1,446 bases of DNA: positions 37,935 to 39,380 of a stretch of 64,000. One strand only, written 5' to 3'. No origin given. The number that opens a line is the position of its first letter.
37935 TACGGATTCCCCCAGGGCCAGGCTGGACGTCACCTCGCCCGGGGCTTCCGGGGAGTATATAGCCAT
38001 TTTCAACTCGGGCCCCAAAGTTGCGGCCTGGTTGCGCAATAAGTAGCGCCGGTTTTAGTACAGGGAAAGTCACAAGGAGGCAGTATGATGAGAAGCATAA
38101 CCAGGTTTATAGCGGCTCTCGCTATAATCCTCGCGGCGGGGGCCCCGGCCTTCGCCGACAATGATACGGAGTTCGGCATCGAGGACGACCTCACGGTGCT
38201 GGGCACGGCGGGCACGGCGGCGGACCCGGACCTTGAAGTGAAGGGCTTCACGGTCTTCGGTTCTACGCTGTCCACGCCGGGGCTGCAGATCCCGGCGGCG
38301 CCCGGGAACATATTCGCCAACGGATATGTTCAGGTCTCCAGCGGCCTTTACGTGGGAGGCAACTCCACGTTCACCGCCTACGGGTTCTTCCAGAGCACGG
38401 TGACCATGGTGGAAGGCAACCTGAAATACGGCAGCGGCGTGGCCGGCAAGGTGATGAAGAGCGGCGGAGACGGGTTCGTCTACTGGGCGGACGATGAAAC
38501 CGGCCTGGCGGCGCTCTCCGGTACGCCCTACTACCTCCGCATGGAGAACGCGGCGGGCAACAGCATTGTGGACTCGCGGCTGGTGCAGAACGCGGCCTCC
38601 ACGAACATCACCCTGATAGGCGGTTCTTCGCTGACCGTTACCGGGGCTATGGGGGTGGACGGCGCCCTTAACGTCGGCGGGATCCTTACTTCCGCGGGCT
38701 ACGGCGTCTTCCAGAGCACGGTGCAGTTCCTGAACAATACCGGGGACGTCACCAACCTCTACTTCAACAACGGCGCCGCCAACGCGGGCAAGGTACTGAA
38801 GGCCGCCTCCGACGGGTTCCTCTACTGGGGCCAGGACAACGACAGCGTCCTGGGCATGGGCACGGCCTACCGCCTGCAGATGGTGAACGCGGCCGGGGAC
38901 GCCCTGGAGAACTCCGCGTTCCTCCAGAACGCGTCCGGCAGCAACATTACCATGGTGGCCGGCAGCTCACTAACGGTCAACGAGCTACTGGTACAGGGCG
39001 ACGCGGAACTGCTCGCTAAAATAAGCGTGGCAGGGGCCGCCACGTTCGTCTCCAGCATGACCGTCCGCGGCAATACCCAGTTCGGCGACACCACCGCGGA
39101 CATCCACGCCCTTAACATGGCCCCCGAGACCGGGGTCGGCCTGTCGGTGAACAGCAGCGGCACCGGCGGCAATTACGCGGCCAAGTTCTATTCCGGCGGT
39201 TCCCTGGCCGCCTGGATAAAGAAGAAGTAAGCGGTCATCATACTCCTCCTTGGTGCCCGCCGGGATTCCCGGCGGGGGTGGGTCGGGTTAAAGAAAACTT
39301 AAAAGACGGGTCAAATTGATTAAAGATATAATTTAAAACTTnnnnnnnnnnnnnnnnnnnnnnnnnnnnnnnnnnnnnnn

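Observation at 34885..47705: Co-directional cluster of six secreted repeat proteins feeding into the giant gene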

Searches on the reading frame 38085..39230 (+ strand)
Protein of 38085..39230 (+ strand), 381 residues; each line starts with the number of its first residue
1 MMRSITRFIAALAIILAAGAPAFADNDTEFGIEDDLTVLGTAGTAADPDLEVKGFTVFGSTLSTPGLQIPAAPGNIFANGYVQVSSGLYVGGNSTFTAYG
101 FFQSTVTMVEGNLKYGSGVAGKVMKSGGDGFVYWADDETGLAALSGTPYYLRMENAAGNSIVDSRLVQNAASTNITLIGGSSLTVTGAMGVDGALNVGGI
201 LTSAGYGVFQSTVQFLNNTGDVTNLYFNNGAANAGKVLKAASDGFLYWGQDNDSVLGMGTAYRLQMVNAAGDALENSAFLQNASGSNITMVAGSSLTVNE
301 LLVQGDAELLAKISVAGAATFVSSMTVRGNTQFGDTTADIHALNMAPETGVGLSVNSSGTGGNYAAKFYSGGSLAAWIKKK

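Call 6: search_protein_families(library=pfam, proteins=[window:38085-39230:+], max_evalue=1)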
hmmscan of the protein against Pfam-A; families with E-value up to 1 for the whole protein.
window:38085-39230:+ (381 aa): 0 families

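Call 8: search_protein_families(library=ncbifam, proteins=[window:38085-39230:+], max_evalue=1)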
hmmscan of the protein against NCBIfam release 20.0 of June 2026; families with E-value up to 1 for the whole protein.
window:38085-39230:+ (381 aa): 0 families

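Call 9: search_protein_families(library=phrogs, proteins=[window:38085-39230:+], max_evalue=0.1)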
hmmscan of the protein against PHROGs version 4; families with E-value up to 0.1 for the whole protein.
window:38085-39230:+ (381 aa): 0 families

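Call 29: find_homologous_proteins(query=window:38085-39230:+)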
Query window:38085-39230:+ (381 aa): 104 proteins with E <= 0.001 among 8000 candidates.
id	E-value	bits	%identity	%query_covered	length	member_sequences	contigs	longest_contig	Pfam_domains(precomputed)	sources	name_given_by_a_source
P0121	2.9e-229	778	96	100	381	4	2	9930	-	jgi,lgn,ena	-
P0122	1.1e-203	694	86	100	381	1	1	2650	-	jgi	jgi:uncharacterized cupin superfamily protein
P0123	3.4e-198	676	85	100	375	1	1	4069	-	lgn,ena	-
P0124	6.3e-168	576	74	94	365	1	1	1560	-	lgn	-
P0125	2.2e-139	483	62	100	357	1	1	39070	-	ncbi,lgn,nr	ncbi:MAG: hypothetical protein HY952_01225 [Elusimicrobia bacterium]|nr:hypothetical protein [Elusim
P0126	2.9e-124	433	58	100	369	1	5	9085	-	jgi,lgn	jgi:hypothetical protein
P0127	3.1e-105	370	55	98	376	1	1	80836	-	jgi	jgi:hypothetical protein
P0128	6.9e-105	369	58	87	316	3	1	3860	-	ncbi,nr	ncbi:MAG TPA: hypothetical protein PK523_06655, partial [Elusimicrobiales bacterium]|nr:hypothetical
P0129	7.1e-100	353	51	100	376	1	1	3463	-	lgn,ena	-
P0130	5.7e-86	307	57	51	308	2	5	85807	-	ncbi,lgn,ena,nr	ncbi:MAG: hypothetical protein M0011_09095 [Elusimicrobia bacterium]|nr:hypothetical protein [Elusim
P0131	1.9e-83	299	50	46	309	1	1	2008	-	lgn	-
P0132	1.3e-82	296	57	46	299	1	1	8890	-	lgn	-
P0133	8.3e-79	283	58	52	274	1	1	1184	-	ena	-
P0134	6.7e-78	280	56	46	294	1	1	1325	-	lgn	-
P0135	2.9e-77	278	54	51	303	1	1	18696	-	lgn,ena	-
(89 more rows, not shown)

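Call 32: find_related_loci(query=A1, collection=genome_contigs, flank=10000)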
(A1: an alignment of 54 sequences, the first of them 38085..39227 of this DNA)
Query A1 (381 aa) in genome_contigs; peptide patterns used: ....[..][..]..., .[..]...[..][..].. (x = any residue, [..] = any of these).
91 stretches matched a pattern; 62 encode a relative of the query (tblastn E <= 1e-3); 57 distinct loci.
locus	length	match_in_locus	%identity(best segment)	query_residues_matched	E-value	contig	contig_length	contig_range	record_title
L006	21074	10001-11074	62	1-381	2e-147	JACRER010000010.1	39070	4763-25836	MAG: Elusimicrobia bacterium isolate NC_groundwater_1704_Pr3_B-0.1um_62_14 SR-2_scaffold_141_663290, whole genome shotgu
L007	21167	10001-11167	40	25-381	1e-68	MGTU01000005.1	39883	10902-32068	MAG: Elusimicrobia bacterium GWA2_61_42 gwa2_scaffold_1631, whole genome shotgun sequence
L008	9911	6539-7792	40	2-381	1e-67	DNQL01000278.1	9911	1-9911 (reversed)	MAG TPA_asm: Elusimicrobia bacterium isolate UBA11179 contig_17254, whole genome shotgun sequence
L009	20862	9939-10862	58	2-381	9e-61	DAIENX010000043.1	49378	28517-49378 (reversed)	MAG TPA_asm: Elusimicrobia bacterium isolate clean1135 k141_868342, whole genome shotgun sequence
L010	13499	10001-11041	39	24-381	2e-59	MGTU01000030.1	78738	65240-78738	MAG: Elusimicrobia bacterium GWA2_61_42 gwa2_scaffold_845, whole genome shotgun sequence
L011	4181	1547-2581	40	32-344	1e-55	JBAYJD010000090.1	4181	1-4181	MAG: Elusimicrobiales bacterium isolate SO_2016_GW1_47 scaffold41825_OW334_2016, whole genome shotgun sequence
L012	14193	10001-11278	39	3-381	3e-55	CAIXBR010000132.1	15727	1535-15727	MAG: uncultured Elusimicrobia bacterium isolate AlinenLipids_bin-3311 genome assembly, contig: bin-3311:132/132, whole g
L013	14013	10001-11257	34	4-381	3e-54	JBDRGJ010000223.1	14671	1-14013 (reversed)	MAG: bacterium isolate MEGAHIT-group-1.427 k141_5795019, whole genome shotgun sequence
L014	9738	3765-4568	38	25-378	8e-49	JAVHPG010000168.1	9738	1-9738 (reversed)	MAG: Elusimicrobiales bacterium isolate WB_59_14 NODE_3348_length_9738_cov_6.944645, whole genome shotgun sequence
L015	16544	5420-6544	37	28-381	2e-48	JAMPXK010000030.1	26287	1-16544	MAG: Elusimicrobiales bacterium isolate R2F_R2FSRR_metabat.29 R2F_C909, whole genome shotgun sequence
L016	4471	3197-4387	34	2-381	6e-48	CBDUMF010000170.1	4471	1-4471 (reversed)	MAG TPA_asm: uncultured Elusimicrobia bacterium isolate SRR6823441_binner13_Refined_139 genome assembly, contig: ERZ1742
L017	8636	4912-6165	36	8-381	1e-47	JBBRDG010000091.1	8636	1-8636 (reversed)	MAG: Elusimicrobiales bacterium isolate Co_metawrap_2441 Cmw_2441_k141_12768849_length_8636_cov_13.0000, whole genome sh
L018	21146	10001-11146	37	14-381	1e-44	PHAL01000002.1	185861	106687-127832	MAG: Elusimicrobia bacterium HGW-Elusimicrobia-3 08E140C01_scaffold_216, whole genome shotgun sequence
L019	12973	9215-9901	52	24-378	3e-44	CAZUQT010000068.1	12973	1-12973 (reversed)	MAG TPA_asm: uncultured Elusimicrobiaceae bacterium isolate SRP302447_co3_112 genome assembly, contig: NODE_13452_length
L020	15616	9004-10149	35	5-381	4e-44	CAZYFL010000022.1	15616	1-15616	MAG TPA_asm: uncultured Elusimicrobiaceae bacterium isolate binchicken_co248_98 genome assembly, contig: NODE_4367_lengt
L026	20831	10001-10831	41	1-381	5e-39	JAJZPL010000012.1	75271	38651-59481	MAG: bacterium isolate SKS1.bin123 NODE_521_length_75271_cov_2.789990, whole genome shotgun sequence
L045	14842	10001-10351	44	8-134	1e-19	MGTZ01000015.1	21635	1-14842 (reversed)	MAG: Elusimicrobia bacterium GWB2_63_16 gwb2_scaffold_1524, whole genome shotgun sequence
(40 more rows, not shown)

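Call 37: predict_structure(alignment_id=A1)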
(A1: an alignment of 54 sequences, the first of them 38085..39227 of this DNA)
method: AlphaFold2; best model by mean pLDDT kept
length: 381 residues; sequences in the alignment: 54
mean_pLDDT: 74.2   pTM: 0.41
mean pLDDT of the five models: 74.2, 74.1, 74.0, 71.7, 68.5
residues with pLDDT >= 90: 12; 70-90: 259; 50-70: 69; < 50: 41
segments of 3 or more residues with pLDDT < 50: 19-42, 46-55, 57-60
pLDDT, mean of each block of 10 residues (from residue 1): 67 61 41 42 46 46 56 69 81 80 76 65 76 69 64 79 82 84 89 89 84 78 71 81 82 59 80 82 87 89 90 89 87 73 81 77 83 86 66
secondary structure, 60 per line:
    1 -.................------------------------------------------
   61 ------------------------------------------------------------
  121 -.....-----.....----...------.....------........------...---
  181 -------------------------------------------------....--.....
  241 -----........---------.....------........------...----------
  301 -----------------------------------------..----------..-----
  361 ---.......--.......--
elements in order: H2-18 E122-126 E132-136 E150-154 E161-168 E175-177 H230-233 E236-240 E246-250 E263-267 E274-281 E288-290 E364-370 E373-379

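Call 42: fold_search(model_id=the predicted structure, library=pdb)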
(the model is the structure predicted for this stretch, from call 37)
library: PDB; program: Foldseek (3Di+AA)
matches with E <= 10: 36; with E <= 0.001: 0
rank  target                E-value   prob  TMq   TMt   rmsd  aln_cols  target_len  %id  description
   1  5nxh_A                5.9e-01  0.10  0.13  0.09  22.3       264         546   13  Crystal structure of the carboxy-terminal region of the bacteriophage T4 proximal long tail fibre protein gp34, residu (released 2017-07-12)
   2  4uxg_H                7.2e-01  0.04  0.11  0.11  26.3       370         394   14  Crystal structure of the carboxy-terminal region of the bacteriophage T4 proximal long tail fibre protein gp34, R32 na (released 2015-09-30)
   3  4uxe_B                7.6e-01  0.08  0.12  0.12  20.2       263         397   14  Crystal structure of the carboxy-terminal region of the bacteriophage T4 proximal long tail fibre protein gp34, P21 se (released 2015-08-19)
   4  4uxg_C                8.1e-01  0.08  0.12  0.12  20.0       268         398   14  Crystal structure of the carboxy-terminal region of the bacteriophage T4 proximal long tail fibre protein gp34, R32 na (released 2015-09-30)
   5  5nxf_B                9.8e-01  0.06  0.13  0.10  20.0       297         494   14  Crystal structure of the carboxy-terminal region of the bacteriophage T4 proximal long tail fibre protein gp34, residu (released 2017-07-12)
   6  4uxg_I                1.0e+00  0.08  0.13  0.13  22.2       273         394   13  Crystal structure of the carboxy-terminal region of the bacteriophage T4 proximal long tail fibre protein gp34, R32 na (released 2015-09-30)
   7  4uxg_D                1.1e+00  0.06  0.12  0.12  19.8       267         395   14  Crystal structure of the carboxy-terminal region of the bacteriophage T4 proximal long tail fibre protein gp34, R32 na (released 2015-09-30)
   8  5nxf_A                1.3e+00  0.07  0.14  0.11  21.5       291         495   12  Crystal structure of the carboxy-terminal region of the bacteriophage T4 proximal long tail fibre protein gp34, residu (released 2017-07-12)
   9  4uxe_A                1.3e+00  0.08  0.14  0.13  21.8       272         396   13  Crystal structure of the carboxy-terminal region of the bacteriophage T4 proximal long tail fibre protein gp34, P21 se (released 2015-08-19)
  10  7y5s_A                3.2e+00  0.07  0.08  0.07  12.2        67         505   15  CryoEM structure of Klebsiella phage Kp7 type I tail fiber gp51 in vitro (released 2023-06-21)
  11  8xck_F                3.2e+00  0.03  0.09  0.10  20.9       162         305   15  Closed state of central tail fiber of bacteriophage lambda (released 2024-05-01)
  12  8yt8_B                4.7e+00  0.02  0.11  0.15  16.2       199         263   15  Cryo-EM structure of the dystrophin glycoprotein complex (released 2024-12-11)
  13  8xcj_F                5.0e+00  0.02  0.07  0.07  20.5       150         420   16  Open State of central tail fiber of bacteriophage lambda upon binding to LamB (gpJ713-LamB complex) (released 2024-05-01)
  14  5o57_MODEL_1_A        5.0e+00  0.02  0.06  0.18  17.2       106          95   10  Solution Structure of the N-terminal Region of Dkk4 (released 2018-06-13)
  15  7aoi_Af               5.3e+00  0.04  0.07  0.16  12.5        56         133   16  Trypanosoma brucei mitochondrial ribosome large subunit assembly intermediate (released 2020-12-02)
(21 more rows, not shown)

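Call 59: search_protein_families(library=pfam, proteins=[L006:18040-20358:+, L007:15857-19510:+, L009:17873-20593:+, L015:13258-15153:+, L020:11826-13556:+, L026:14865-15419:+, L045:13927-14842:+], max_evalue=0.01)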
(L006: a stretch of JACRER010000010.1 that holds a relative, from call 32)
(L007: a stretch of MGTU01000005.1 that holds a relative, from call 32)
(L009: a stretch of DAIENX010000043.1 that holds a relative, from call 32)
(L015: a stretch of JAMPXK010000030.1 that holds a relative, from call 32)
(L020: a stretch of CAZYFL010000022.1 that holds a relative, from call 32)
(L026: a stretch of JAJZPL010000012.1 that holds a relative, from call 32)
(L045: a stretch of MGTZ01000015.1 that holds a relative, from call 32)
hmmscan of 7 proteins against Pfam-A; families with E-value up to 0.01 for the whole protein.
L006:18040-20358:+ (772 aa): 0 families

L007:15857-19510:+ (1217 aa): 1 family
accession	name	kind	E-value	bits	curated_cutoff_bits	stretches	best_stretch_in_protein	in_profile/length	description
PF18543.7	ID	-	0.0018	19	31.4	0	802-828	2-29/53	Intracellular delivery domain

L009:17873-20593:+ (906 aa): 1 family
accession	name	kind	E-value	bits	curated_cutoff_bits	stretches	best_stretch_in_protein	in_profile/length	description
PF13205.12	Big_5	-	4.6e-06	27.7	23.6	1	196-273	22-102/105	Bacterial Ig-like domain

L015:13258-15153:+ (631 aa): 19 families
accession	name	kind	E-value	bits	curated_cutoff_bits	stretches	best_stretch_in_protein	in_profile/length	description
PF07719.23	TPR_2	-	1.6e-16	59.4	27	1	560-589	5-34/34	Tetratricopeptide repeat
PF13181.12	TPR_8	-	8.3e-15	54.1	25.7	1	560-589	5-34/34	Tetratricopeptide repeat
PF00515.34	TPR_1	-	8.8e-14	51.1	27.8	1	560-589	5-34/34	Tetratricopeptide repeat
PF13424.12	TPR_12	-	5.4e-11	43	30.1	2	525-586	5-75/77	Tetratricopeptide repeat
PF13428.12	TPR_14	-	4.5e-10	39.6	23.5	1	562-597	7-42/44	Tetratricopeptide repeat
PF14559.12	TPR_19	-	8.2e-10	39.3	25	1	570-608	5-43/68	Tetratricopeptide repeat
PF13431.12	TPR_17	-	3.5e-09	36.7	24.4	1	442-474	1-33/34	Tetratricopeptide repeat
PF13371.12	TPR_9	-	4e-08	33.6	35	1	432-485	7-60/73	Tetratricopeptide repeat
PF13374.12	TPR_10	-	6.5e-08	32.8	27.5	1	560-585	6-31/42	Tetratricopeptide repeat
PF13414.12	TPR_11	-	1.2e-06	28.5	26.8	1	566-596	4-34/42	TPR repeat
PF13176.12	TPR_7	-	3.1e-06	27.3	27.9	0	561-587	4-32/36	Tetratricopeptide repeat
PF13174.12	TPR_6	-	1.3e-05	26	26.3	0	496-517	6-27/33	Tetratricopeptide repeat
PF20308.4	TPR-S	-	2.9e-05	25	27.6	0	436-497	2-58/102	Tetratricopeptide Repeats-Sensor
PF13432.12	TPR_16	-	3.6e-05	24.5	32.7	1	563-608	4-49/65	Tetratricopeptide repeat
PF14561.12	TPR_20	-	0.0013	19.4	25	1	444-477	12-45/90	Tetratricopeptide repeat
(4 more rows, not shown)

L020:11826-13556:+ (576 aa): 12 families
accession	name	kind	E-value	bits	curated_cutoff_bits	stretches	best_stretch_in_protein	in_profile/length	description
PF00515.34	TPR_1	-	8.4e-09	35.3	27.8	1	531-563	2-34/34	Tetratricopeptide repeat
PF07719.23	TPR_2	-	3.5e-08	33.4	27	1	531-563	2-34/34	Tetratricopeptide repeat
PF13181.12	TPR_8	-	5.2e-07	29.8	25.7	1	532-563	3-34/34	Tetratricopeptide repeat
PF14559.12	TPR_19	-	2.5e-06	28.1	25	1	508-569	3-64/68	Tetratricopeptide repeat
PF13428.12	TPR_14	-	2.8e-05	24.8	23.5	1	532-566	3-37/44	Tetratricopeptide repeat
PF23914.1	TPR_CcmH_CycH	-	4.4e-05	23.8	42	1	526-566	46-86/158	Cytochrome c-type biogenesis protein H TPR domain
PF19572.5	PorV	-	7e-05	22.9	27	0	38-79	12-53/243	Type IX secretion system protein PorV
PF13414.12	TPR_11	-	0.00011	22.3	26.8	1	537-564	1-28/42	TPR repeat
PF13432.12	TPR_16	-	0.00091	20.1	32.7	1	505-564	6-65/65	Tetratricopeptide repeat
PF13431.12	TPR_17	-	0.0011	19.5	24.4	0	519-549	2-32/34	Tetratricopeptide repeat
PF13371.12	TPR_9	-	0.0027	18.1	35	1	508-567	7-66/73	Tetratricopeptide repeat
PF13174.12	TPR_6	-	0.0035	18.3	26.3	1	532-562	2-32/33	Tetratricopeptide repeat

L026:14865-15419:+ (184 aa): 1 family
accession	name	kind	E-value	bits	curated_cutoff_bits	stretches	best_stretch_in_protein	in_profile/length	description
PF07862.16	Nif11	-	0.00033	21.3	23.8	1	24-45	13-34/48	Nif11 domain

L045:13927-14842:+ (305 aa): 0 families
